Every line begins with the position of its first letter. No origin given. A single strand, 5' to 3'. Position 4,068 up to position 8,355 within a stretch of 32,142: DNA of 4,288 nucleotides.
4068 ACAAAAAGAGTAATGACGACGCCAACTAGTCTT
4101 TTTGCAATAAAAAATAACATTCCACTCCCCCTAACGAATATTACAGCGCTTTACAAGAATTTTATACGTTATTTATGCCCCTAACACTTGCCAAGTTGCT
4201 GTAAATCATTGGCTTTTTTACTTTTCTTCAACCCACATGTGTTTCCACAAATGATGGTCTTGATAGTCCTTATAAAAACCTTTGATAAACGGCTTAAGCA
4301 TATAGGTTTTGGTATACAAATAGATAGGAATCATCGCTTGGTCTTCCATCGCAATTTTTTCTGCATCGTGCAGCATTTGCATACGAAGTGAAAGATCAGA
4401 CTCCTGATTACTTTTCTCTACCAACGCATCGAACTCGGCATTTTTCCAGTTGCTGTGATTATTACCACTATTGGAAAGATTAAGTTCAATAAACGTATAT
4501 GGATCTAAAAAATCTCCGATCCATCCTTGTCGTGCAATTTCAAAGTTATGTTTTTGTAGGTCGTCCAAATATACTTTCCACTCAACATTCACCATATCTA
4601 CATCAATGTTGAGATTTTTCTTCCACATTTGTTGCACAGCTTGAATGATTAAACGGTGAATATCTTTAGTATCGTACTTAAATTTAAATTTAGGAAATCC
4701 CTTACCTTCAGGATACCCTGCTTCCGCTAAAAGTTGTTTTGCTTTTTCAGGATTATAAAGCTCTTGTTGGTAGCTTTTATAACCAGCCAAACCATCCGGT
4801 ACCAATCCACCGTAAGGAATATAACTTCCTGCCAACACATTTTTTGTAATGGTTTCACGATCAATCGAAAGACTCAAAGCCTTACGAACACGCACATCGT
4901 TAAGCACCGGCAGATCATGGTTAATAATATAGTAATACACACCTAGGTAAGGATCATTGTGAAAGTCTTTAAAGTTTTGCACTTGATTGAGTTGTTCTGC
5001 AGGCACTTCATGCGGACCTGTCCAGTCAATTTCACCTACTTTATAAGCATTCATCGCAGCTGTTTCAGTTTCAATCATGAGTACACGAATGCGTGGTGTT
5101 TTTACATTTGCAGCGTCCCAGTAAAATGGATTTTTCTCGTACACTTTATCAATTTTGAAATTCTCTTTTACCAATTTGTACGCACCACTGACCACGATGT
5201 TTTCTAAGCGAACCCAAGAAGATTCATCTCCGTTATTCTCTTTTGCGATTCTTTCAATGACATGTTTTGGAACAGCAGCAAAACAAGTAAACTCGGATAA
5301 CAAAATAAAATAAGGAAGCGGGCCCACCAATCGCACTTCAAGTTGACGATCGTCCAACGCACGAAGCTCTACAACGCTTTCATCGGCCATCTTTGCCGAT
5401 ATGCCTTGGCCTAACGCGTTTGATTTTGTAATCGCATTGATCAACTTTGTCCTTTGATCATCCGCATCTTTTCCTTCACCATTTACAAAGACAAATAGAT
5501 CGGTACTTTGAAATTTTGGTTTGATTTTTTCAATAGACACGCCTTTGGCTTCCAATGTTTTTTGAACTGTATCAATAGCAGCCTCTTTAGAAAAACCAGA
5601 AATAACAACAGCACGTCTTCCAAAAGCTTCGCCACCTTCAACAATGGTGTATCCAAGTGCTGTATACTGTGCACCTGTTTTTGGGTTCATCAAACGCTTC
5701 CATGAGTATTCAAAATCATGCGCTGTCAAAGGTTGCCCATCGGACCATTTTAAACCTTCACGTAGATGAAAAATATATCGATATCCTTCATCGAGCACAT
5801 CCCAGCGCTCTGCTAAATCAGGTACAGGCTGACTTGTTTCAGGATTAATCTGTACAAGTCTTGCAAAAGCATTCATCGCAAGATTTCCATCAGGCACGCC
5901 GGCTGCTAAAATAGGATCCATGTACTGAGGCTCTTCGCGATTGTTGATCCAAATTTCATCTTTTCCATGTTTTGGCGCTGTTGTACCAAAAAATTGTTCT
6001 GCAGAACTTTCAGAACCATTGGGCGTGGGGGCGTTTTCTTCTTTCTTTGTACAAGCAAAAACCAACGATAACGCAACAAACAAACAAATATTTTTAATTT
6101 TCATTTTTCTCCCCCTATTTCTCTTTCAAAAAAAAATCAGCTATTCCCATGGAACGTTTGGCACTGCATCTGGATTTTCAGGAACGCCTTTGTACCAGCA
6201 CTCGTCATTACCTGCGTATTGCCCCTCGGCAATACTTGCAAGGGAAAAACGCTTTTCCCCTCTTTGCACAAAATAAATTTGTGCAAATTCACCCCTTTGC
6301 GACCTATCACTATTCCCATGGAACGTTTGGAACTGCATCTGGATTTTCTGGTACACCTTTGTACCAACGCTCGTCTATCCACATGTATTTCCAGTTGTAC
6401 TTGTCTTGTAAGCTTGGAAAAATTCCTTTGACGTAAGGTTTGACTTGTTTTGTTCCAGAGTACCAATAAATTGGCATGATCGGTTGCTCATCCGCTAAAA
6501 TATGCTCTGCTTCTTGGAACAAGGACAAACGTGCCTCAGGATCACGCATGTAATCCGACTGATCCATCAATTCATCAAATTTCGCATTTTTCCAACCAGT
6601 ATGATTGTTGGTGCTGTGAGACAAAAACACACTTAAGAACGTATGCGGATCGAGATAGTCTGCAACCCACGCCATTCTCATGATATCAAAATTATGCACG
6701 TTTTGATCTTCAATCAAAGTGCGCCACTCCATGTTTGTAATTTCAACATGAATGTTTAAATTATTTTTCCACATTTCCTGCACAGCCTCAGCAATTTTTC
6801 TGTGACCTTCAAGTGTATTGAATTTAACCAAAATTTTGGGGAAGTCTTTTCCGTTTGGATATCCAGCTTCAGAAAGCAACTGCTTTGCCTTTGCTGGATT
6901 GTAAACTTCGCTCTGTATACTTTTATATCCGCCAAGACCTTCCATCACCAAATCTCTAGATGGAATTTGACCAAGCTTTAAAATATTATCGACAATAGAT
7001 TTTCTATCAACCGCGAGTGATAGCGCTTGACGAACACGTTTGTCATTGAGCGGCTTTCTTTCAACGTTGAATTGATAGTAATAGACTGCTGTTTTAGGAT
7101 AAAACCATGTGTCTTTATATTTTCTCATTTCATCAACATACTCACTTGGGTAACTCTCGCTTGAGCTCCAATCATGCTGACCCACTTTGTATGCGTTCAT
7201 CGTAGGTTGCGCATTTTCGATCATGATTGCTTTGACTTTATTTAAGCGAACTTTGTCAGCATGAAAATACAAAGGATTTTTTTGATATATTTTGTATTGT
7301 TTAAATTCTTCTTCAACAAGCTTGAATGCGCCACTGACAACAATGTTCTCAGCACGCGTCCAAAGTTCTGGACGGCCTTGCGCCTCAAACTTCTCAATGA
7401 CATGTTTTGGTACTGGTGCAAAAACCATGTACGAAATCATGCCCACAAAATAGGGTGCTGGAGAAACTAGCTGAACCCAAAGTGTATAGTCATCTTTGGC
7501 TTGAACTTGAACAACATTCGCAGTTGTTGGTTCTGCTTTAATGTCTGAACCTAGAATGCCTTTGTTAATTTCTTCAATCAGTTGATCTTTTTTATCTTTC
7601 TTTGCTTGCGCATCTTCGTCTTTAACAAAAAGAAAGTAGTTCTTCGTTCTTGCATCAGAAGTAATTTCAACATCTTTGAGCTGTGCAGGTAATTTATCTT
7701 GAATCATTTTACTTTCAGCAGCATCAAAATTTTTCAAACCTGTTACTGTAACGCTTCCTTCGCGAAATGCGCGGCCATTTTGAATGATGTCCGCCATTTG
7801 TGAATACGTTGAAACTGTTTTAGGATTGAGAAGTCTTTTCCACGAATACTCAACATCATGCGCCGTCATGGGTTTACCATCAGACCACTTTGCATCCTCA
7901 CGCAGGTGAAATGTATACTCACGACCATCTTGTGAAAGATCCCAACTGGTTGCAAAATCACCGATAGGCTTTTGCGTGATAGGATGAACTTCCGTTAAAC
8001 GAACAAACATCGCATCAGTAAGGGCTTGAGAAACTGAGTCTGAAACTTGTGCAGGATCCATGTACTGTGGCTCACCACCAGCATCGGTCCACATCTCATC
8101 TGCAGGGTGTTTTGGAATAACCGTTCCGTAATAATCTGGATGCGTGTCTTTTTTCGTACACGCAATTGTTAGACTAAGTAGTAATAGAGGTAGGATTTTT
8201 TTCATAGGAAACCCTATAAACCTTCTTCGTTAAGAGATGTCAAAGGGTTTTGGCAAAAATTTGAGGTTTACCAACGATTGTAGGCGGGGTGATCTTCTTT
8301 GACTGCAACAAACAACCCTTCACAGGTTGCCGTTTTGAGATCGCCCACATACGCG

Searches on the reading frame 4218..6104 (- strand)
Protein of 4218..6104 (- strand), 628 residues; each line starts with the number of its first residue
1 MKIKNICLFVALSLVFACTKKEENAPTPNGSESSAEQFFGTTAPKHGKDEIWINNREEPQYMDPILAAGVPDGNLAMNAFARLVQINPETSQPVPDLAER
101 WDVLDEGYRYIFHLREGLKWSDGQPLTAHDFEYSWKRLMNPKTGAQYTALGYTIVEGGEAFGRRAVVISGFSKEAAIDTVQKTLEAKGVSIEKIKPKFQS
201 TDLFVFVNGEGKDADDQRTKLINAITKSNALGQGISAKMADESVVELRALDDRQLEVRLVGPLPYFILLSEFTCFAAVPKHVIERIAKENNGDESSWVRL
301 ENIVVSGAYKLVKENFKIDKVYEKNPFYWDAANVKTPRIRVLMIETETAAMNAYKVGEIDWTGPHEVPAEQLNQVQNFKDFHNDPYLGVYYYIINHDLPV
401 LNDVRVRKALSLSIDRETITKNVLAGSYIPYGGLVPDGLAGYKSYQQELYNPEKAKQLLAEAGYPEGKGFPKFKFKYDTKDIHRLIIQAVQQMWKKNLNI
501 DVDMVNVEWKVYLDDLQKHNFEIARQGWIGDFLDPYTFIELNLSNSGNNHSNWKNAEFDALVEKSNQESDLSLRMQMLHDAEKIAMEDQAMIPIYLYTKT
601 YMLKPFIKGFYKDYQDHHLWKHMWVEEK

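Call 74: search_protein_families(library=pfam, proteins=[window:4218-6104:-])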
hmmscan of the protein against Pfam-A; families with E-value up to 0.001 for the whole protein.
window:4218-6104:- (628 aa): 1 family
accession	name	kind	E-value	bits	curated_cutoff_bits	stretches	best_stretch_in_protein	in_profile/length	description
PF00496.27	SBP_bac_5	-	7.2e-88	295.6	32.4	1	92-549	1-367/368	Bacterial extracellular solute-binding proteins, family 5 Middle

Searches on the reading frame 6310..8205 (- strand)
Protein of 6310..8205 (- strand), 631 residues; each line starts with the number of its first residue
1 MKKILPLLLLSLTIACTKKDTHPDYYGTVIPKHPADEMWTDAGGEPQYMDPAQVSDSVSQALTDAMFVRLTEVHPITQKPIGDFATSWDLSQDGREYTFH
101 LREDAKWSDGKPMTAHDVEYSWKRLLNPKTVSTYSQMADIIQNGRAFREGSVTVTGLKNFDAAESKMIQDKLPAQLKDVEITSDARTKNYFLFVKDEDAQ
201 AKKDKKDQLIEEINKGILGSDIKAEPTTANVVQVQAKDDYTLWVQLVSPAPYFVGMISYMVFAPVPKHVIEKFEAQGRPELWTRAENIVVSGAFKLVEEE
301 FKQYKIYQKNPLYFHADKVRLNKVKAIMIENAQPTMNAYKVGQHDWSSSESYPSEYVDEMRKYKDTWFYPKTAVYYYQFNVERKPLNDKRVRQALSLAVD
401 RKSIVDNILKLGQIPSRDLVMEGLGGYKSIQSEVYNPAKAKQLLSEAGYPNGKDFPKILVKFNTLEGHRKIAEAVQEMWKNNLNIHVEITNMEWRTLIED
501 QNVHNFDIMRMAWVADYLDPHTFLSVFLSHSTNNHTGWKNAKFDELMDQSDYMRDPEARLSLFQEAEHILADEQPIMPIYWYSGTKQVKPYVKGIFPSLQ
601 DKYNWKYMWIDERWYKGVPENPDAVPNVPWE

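Call 74: search_protein_families(library=pfam, proteins=[window:6310-8205:-])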
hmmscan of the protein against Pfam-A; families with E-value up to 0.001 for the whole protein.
window:6310-8205:- (631 aa): 1 family
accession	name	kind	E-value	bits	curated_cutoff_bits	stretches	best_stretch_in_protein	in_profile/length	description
PF00496.27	SBP_bac_5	-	3.6e-86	290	32.4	1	79-533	1-366/368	Bacterial extracellular solute-binding proteins, family 5 Middle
